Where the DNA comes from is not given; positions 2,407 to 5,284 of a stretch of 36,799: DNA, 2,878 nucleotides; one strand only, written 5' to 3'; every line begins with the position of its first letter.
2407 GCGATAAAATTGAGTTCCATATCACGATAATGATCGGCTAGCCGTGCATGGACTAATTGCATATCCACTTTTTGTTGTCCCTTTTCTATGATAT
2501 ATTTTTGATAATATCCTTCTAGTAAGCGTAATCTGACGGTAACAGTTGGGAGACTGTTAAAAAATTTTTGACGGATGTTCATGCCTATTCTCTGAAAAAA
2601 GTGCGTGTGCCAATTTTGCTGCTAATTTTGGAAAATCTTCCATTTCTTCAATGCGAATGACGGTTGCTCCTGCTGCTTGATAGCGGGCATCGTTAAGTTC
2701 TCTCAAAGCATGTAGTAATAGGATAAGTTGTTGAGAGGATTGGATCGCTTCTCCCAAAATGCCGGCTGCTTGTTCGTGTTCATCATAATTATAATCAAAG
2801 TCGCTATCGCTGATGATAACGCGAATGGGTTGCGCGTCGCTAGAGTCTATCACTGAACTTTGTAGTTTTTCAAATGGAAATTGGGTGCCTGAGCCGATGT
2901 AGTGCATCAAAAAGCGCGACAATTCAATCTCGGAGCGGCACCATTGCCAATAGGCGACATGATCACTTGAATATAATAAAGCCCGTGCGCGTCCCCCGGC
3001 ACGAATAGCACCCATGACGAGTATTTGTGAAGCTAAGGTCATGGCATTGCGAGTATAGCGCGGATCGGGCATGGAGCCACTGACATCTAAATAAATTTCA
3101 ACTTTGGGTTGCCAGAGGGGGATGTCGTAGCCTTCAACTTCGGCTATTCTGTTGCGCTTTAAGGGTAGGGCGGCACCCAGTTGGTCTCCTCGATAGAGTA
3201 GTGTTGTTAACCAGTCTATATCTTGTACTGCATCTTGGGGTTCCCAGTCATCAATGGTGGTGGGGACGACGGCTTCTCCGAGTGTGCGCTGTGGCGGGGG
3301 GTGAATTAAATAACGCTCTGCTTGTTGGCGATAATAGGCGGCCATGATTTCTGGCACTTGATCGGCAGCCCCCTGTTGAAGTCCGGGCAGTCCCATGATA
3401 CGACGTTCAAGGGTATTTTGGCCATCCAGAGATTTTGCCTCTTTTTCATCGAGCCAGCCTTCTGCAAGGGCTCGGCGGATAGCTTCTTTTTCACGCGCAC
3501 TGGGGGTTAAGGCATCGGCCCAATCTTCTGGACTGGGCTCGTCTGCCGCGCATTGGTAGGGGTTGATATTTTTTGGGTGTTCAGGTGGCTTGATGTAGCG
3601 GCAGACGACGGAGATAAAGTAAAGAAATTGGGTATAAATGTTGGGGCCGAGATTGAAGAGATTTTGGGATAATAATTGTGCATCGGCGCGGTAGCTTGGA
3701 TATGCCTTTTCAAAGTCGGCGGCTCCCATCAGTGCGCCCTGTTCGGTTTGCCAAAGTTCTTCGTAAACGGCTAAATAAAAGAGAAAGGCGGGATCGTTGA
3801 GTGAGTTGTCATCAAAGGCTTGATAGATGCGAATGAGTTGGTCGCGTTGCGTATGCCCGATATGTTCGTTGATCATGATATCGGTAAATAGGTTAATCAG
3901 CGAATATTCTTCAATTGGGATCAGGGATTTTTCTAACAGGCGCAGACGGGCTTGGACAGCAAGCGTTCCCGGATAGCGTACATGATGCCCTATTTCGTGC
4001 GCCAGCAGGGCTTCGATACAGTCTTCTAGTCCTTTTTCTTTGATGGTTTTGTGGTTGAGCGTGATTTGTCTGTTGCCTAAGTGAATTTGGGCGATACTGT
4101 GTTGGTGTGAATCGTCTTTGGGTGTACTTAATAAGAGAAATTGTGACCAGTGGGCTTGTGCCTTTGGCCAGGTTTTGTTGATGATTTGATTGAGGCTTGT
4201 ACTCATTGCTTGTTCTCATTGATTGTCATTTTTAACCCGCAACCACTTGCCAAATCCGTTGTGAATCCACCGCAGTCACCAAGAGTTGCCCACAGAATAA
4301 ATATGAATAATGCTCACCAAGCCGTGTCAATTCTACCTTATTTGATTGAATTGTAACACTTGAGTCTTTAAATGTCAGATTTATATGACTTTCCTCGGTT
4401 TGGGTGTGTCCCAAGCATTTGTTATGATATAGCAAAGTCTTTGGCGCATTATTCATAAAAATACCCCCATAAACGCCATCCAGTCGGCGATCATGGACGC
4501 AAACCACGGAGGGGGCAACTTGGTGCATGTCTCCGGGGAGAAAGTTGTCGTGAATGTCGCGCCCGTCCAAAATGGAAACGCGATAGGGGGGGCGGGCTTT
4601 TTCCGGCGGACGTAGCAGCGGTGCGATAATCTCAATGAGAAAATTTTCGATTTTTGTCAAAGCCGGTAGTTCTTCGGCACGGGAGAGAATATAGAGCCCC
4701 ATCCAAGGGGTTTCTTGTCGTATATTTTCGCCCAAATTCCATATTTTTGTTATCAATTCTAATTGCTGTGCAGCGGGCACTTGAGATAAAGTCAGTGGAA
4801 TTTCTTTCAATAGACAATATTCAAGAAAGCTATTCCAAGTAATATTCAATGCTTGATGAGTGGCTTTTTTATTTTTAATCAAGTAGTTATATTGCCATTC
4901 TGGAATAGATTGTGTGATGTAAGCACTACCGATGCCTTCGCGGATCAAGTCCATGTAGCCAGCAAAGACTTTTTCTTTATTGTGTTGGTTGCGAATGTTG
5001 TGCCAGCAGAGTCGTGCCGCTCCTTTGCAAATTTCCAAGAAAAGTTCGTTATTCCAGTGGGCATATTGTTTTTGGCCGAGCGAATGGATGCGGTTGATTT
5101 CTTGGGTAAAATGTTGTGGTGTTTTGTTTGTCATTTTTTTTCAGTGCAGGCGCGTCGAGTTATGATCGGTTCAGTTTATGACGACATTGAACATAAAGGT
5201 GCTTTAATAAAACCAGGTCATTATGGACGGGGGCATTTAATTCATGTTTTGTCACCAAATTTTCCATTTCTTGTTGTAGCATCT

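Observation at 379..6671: Six-gene operon: MoxR-like AAA+ ATPase, HExxH-peptidase/vWA fusion, three unknowns and a radical SAM enzyme; candidate undescribed NTP-dependent conflict or stress system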

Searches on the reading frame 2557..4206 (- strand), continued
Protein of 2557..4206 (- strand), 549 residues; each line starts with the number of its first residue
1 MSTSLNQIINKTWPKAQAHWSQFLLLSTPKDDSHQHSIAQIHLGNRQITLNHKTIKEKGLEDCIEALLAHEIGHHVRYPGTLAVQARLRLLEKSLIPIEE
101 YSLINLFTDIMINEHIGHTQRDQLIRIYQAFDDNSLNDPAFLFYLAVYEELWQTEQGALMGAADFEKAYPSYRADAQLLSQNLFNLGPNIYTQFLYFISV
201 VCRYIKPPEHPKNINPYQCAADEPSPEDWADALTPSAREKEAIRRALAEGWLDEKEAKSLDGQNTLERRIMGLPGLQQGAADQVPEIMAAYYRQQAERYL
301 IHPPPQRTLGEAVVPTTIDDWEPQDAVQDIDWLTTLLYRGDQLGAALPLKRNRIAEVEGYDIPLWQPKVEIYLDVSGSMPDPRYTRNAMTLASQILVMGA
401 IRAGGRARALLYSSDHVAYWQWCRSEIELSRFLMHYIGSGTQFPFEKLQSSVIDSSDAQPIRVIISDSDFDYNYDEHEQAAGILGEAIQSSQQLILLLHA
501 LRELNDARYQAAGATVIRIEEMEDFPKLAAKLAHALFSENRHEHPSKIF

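Call 46: find_encoding_contigs(protein=P0036, flank=9000, max_places=1)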
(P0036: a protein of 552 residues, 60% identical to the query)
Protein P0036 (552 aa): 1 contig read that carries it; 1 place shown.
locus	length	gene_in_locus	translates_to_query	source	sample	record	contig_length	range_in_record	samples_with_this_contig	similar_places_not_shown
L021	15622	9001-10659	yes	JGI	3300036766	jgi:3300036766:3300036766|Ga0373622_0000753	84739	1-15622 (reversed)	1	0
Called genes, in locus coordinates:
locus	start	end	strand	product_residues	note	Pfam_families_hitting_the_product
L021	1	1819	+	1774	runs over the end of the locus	PF00289:Biotin_carb_N, PF02786:CPSase_L_D2, PF02785:Biotin_carb_C, PF00364:Biotin_lipoyl, PF08326:ACC_central, PF01039:Carboxyl_trans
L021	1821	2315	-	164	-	PF13474:SnoaL_3, PF14534:DUF4440 (weak)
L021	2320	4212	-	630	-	-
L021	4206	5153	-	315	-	-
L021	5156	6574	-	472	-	PF00069:Pkinase, PF07714:PK_Tyr_Ser-Thr, PF01636:APH (faint), PF03109:ABC1 (weak), PF06293:Kdo (weak)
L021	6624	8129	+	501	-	PF07726:AAA_3, PF07728:AAA_5 (weak), PF17863:AAA_lid_2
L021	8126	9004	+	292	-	-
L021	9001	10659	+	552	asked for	-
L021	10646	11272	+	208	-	-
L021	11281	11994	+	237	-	-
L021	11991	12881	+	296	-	PF04055:Radical_SAM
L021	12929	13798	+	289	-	-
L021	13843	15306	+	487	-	PF05762:VWA_CoxE (weak), PF00092:VWA, PF13519:VWA_2, PF13768:VWA_3 (weak)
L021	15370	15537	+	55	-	-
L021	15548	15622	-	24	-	?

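Call 81: search_protein_families(library=ncbifam, proteins=[L011:5362-6714:+, L008:10364-11755:+, L001:13956-14867:+, L011:2069-3025:+, L011:4790-5362:+, L011:3006-4793:+, L011:501-2090:+], max_evalue=0.01)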
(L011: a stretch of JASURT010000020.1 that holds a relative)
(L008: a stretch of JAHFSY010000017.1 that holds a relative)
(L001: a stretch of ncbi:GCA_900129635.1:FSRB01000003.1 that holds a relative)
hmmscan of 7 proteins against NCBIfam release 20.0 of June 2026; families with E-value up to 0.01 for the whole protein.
L011:5362-6714:+ (450 aa): 7 families
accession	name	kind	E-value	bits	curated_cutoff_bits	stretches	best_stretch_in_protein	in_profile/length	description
NF045666.1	DVU1553_fam_AMP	equivalog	1.1e-23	83.8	300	1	88-342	58-313/331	DVU_1553 family AMP-dependent CoA ligase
TIGR02155.1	PA_CoA_ligase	equivalog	7.9e-10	37.8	646.3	1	123-341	80-301/422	phenylacetate--CoA ligase PaaK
NF041878.1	paak_haloarch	equivalog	1.8e-08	33.4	700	1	244-343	205-308/427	phenylacetate--CoA ligase PaaK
NF053551.1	FlxY_rubin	equivalog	1.7e-06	27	520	1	258-342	221-305/424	flexirubin biosynthesis putative acyl-CoA ligase FlxY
TIGR01733.1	AA-adenyl-dom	subfamily_domain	0.00034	19.5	317.4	1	121-284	123-281/409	amino acid adenylation domain-containing protein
TIGR03335.1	F390_ftsA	equivalog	0.00087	18.1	458.7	1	252-320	217-285/445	coenzyme F390 synthetase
NF041217.1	BagE_FevW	exception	0.0084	15.1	800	0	253-357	206-304/424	bagremycin/ferroverdin synthetase BagE/FevW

L008:10364-11755:+ (463 aa): 7 families
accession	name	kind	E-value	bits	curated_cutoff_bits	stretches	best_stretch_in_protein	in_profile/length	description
NF045666.1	DVU1553_fam_AMP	equivalog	6.4e-30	104.4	300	1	73-365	33-330/331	DVU_1553 family AMP-dependent CoA ligase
NF053551.1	FlxY_rubin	equivalog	6.4e-16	58.1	520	1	288-395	245-351/424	flexirubin biosynthesis putative acyl-CoA ligase FlxY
NF041878.1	paak_haloarch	equivalog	9.7e-15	54.1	700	1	268-432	223-395/427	phenylacetate--CoA ligase PaaK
NF041217.1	BagE_FevW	exception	3.5e-09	36.1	800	1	250-361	197-307/424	bagremycin/ferroverdin synthetase BagE/FevW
TIGR02155.1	PA_CoA_ligase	equivalog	8.1e-06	24.6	646.3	1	293-366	246-317/422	phenylacetate--CoA ligase PaaK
TIGR02304.1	aden_form_hyp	equivalog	0.0061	15.6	251.9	1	324-371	284-331/430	F390 synthetase-related protein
NF004511.1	PRK05852.1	equivalog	0.0069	15.1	650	0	114-168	143-196/505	FadD7 family fatty acid--CoA ligase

L001:13956-14867:+ (303 aa): 1 family
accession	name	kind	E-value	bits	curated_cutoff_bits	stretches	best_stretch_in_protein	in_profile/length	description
NF005816.0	PRK07682.1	equivalog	0.0018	17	620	1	117-207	156-251/390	aminotransferase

L011:2069-3025:+ (318 aa): 0 families

L011:4790-5362:+ (190 aa): 0 families

L011:3006-4793:+ (595 aa): 0 families

L011:501-2090:+ (529 aa): 1 family
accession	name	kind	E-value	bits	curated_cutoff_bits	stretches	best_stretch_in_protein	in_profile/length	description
TIGR02031.1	BchD-ChlD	equivalog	0.00023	20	499.55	0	192-313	94-216/608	magnesium chelatase ATPase subunit D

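Call 97: search_protein_families(library=pfam, proteins=[L008:11946-12677:+, L008:12802-13587:+, L008:13584-14933:+, L008:3663-5243:+, L010:11759-12190:+, L010:12434-13426:+, L010:4142-5278:+, L009:11629-12312:+, L007:5390-7777:+, L009:5904-6926:+], max_evalue=0.001)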
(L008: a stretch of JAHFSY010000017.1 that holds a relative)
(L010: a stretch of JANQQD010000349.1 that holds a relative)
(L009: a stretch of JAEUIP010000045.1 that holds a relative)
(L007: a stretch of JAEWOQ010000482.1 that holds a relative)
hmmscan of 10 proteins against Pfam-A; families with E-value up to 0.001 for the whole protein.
L008:11946-12677:+ (243 aa): 1 family
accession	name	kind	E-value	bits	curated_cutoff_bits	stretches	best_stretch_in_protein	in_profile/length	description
PF04055.27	Radical_SAM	-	4.9e-06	27.3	29.5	1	27-113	3-98/166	Radical SAM superfamily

L008:12802-13587:+ (261 aa): 0 families

L008:13584-14933:+ (449 aa): 1 family
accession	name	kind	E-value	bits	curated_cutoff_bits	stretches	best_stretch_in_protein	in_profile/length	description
PF00501.34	AMP-binding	-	2.8e-05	23.6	29.9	1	224-322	256-374/384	AMP-binding enzyme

L008:3663-5243:+ (526 aa): 2 families
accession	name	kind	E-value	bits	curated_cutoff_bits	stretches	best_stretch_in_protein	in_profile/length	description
PF10150.14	RNase_E_G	-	3.8e-102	341.8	25.5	1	148-418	1-270/270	Ribonuclease E/G family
PF20833.2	RNase_E_G_Thio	-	1.1e-08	35.5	26.8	1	430-516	2-83/86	RNase E/G, Thioredoxin-like domain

L010:11759-12190:+ (143 aa): 0 families

L010:12434-13426:+ (330 aa): 3 families
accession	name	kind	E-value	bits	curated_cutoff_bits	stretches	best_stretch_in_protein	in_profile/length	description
PF12833.13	HTH_18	-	6.2e-25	87.8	33.6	1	237-314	1-78/80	Helix-turn-helix domain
PF00165.29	HTH_AraC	-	1.1e-13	51.4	26.6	2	228-263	5-40/42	Bacterial regulatory helix-turn-helix proteins, AraC family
PF01965.30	DJ-1_PfpI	-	2e-08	34.7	26.6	1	42-174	29-163/165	DJ-1/PfpI family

L010:4142-5278:+ (378 aa): 2 families
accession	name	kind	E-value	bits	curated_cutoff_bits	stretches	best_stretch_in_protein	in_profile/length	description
PF13521.12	AAA_28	-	7e-30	104.8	27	1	199-355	1-164/164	AAA domain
PF19993.5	DO-GTPase2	-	0.00074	19.7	27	0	199-236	2-34/226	Double-GTPase 2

L009:11629-12312:+ (227 aa): 0 families

L007:5390-7777:+ (795 aa): 6 families
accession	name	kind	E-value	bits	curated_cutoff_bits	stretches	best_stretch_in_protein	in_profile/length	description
PF19974.5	TCAD9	-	2.9e-58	198.5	40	2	419-581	268-429/429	Ternary complex associated domain 9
PF22784.1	PTP-SAK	-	1.9e-11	44.7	27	1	641-766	9-134/153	Swiss Army Knife protein, DSP-PTPase phosphatase domain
PF22785.1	Tc-R-P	-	1.2e-07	32.7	27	1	700-758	47-105/106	Polymorphic toxin system, DSP-PTPase phosphatase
PF00857.26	Isochorismatase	-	3e-06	27.9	27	1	56-199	34-165/175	Isochorismatase domain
PF01636.29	APH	-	3.1e-06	27.6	23.2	1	265-493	3-210/239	Phosphotransferase enzyme family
PF05706.17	CDKN3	-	1.1e-05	25.6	20.7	1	645-760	44-161/168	Cyclin-dependent kinase inhibitor 3 (CDKN3)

L009:5904-6926:+ (340 aa): 1 family
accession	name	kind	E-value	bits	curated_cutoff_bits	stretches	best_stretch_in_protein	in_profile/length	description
PF05014.21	Nuc_deoxyrib_tr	-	7e-07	29.8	28.8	1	246-297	49-102/117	Nucleoside 2-deoxyribosyltransferase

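Call 101: search_dna_similar(query=window:2557-4206:-, collection=plasmids, mode=protein, max_evalue=1e-10, max_rows=15)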
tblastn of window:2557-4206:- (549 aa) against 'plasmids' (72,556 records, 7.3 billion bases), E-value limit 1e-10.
No match.

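Call 102: search_dna_similar(query=window:2557-4206:-, collection=phages, mode=protein, max_evalue=1e-10, max_rows=10)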
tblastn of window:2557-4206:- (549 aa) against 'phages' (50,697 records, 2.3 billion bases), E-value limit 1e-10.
No match.

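Call 106: search_protein_families(library=pfam, proteins=[L020:13948-14787:+, L021:13843-15306:+], max_evalue=0.01)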
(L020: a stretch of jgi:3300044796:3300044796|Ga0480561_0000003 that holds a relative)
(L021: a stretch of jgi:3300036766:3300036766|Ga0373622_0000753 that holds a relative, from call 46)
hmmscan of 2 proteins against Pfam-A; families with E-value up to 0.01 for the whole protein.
L020:13948-14787:+ (279 aa): 0 families

L021:13843-15306:+ (487 aa): 4 families
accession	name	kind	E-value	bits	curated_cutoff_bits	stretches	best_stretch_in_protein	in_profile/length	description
PF00092.34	VWA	-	1.7e-18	67.9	23.8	1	101-266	1-169/174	von Willebrand factor type A domain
PF13519.12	VWA_2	-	4.1e-12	47.1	27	1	103-205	2-106/107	von Willebrand factor type A domain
PF05762.20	VWA_CoxE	-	7.4e-07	29.3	26.4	1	97-208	54-162/222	VWA domain containing CoxE-like protein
PF13768.12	VWA_3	-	3.7e-06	27.5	27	1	101-258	2-155/155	von Willebrand factor type A domain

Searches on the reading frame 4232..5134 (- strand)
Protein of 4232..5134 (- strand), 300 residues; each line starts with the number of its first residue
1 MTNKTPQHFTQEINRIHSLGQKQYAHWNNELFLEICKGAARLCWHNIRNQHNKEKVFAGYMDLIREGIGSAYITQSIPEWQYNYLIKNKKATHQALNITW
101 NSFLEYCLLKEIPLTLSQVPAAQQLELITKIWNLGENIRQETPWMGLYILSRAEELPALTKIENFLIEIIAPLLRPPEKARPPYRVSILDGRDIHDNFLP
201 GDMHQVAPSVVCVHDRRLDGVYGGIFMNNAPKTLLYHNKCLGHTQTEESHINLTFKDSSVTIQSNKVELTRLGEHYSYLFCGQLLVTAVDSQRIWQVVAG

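Call 4: search_protein_families(library=pfam, proteins=[window:4232-5134:-], max_evalue=0.1)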
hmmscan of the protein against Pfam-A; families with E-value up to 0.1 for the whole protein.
window:4232-5134:- (300 aa): 0 families

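Call 5: search_protein_families(library=ncbifam, proteins=[window:4232-5134:-], max_evalue=0.1)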
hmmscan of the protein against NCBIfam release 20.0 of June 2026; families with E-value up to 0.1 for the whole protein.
window:4232-5134:- (300 aa): 0 families

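Call 6: search_protein_families(library=padloc, proteins=[window:4232-5134:-], max_evalue=0.1)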
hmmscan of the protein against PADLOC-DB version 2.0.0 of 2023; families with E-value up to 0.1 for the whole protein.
window:4232-5134:- (300 aa): 0 families

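Call 29: find_homologous_proteins(query=window:4232-5134:-)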
Query window:4232-5134:- (300 aa): 7 proteins with E <= 0.001 among 548 candidates.
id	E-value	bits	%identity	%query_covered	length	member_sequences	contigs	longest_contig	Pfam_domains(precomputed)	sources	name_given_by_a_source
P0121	6.4e-206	700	100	100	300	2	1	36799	-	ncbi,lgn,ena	-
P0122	1.1e-173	595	87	100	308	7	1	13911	-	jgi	jgi:hypothetical protein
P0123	1.2e-150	519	76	99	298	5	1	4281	-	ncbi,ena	-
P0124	2.8e-150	518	77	98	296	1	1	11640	-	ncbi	-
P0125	2.1e-144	498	71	100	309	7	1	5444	-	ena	-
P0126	3.9e-141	488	73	100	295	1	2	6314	-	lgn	-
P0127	2.9e-121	422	63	98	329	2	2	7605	-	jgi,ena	-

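Call 30: find_encoding_contigs(protein=P0121, flank=2000, max_places=3)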
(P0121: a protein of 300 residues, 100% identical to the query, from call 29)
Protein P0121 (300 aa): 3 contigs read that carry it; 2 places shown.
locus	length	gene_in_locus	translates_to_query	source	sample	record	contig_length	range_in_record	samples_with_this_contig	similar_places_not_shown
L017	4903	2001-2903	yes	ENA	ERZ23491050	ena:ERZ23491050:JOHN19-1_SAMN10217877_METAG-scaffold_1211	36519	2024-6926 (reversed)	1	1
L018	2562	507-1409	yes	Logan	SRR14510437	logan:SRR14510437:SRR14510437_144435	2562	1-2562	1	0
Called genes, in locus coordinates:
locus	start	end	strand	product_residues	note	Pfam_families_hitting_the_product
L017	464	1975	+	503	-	PF07726:AAA_3, PF07728:AAA_5, PF17863:AAA_lid_2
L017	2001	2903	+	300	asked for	-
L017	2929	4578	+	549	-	-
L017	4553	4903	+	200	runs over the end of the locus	-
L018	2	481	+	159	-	?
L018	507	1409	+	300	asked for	-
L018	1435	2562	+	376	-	?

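Call 40: search_protein_representatives(protein=window:4232-5134:-)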
Query: 300 residues. Proteins with E-value up to 0.001 (for the whole library): 185; up to 1e-10: 115; up to 1e-30: 22. The best 150 are listed.
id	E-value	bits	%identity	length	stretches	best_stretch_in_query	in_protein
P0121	2.0e-206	700.3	100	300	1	1-300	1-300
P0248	2.7e-44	168.0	37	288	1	8-297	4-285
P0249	1.0e-40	156.2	36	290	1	9-297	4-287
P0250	1.9e-40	155.4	33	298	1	13-297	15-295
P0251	4.8e-39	150.7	33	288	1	13-299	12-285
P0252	1.2e-37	146.2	33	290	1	9-296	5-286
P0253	2.2e-35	138.7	31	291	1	19-296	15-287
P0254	3.1e-35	138.2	33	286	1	15-299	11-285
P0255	1.3e-34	136.2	31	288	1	26-297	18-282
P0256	2.4e-34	135.3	36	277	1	17-296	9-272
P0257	2.4e-34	135.3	32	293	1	19-297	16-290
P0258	1.0e-33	133.2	32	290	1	20-297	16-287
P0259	2.5e-33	132.0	32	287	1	13-296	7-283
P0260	2.5e-33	132.0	33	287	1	13-297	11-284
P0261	5.6e-33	130.8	36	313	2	90-297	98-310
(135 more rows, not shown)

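Call 48: predict_structure(alignment_id=A3)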
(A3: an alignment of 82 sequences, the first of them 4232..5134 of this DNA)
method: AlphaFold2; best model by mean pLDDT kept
length: 300 residues; sequences in the alignment: 82
mean_pLDDT: 94.5   pTM: 0.90
mean pLDDT of the five models: 94.5, 94.5, 94.2, 93.9, 93.4
residues with pLDDT >= 90: 260; 70-90: 37; 50-70: 2; < 50: 1
segments of 3 or more residues with pLDDT < 50: none
pLDDT, mean of each block of 10 residues (from residue 1): 81 98 98 98 98 98 98 97 94 89 98 98 98 98 94 96 97 87 95 97 94 97 90 87 82 95 97 96 95 95
secondary structure, 60 per line:
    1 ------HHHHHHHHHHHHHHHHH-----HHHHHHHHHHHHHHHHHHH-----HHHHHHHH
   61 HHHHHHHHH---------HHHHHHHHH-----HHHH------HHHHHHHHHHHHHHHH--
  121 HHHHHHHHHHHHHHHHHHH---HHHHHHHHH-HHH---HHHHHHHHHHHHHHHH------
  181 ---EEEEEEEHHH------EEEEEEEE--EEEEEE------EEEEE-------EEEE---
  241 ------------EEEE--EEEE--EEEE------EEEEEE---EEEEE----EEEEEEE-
elements in order: H7-23 H29-47 H53-69 H79-87 H93-96 H103-118 H121-139 H143-151 H159-174 E184-190 E200-207 E210-215 E222-226 E234-237 E253-256 E259-262 E265-268 E275-280 E284-288 E293-299
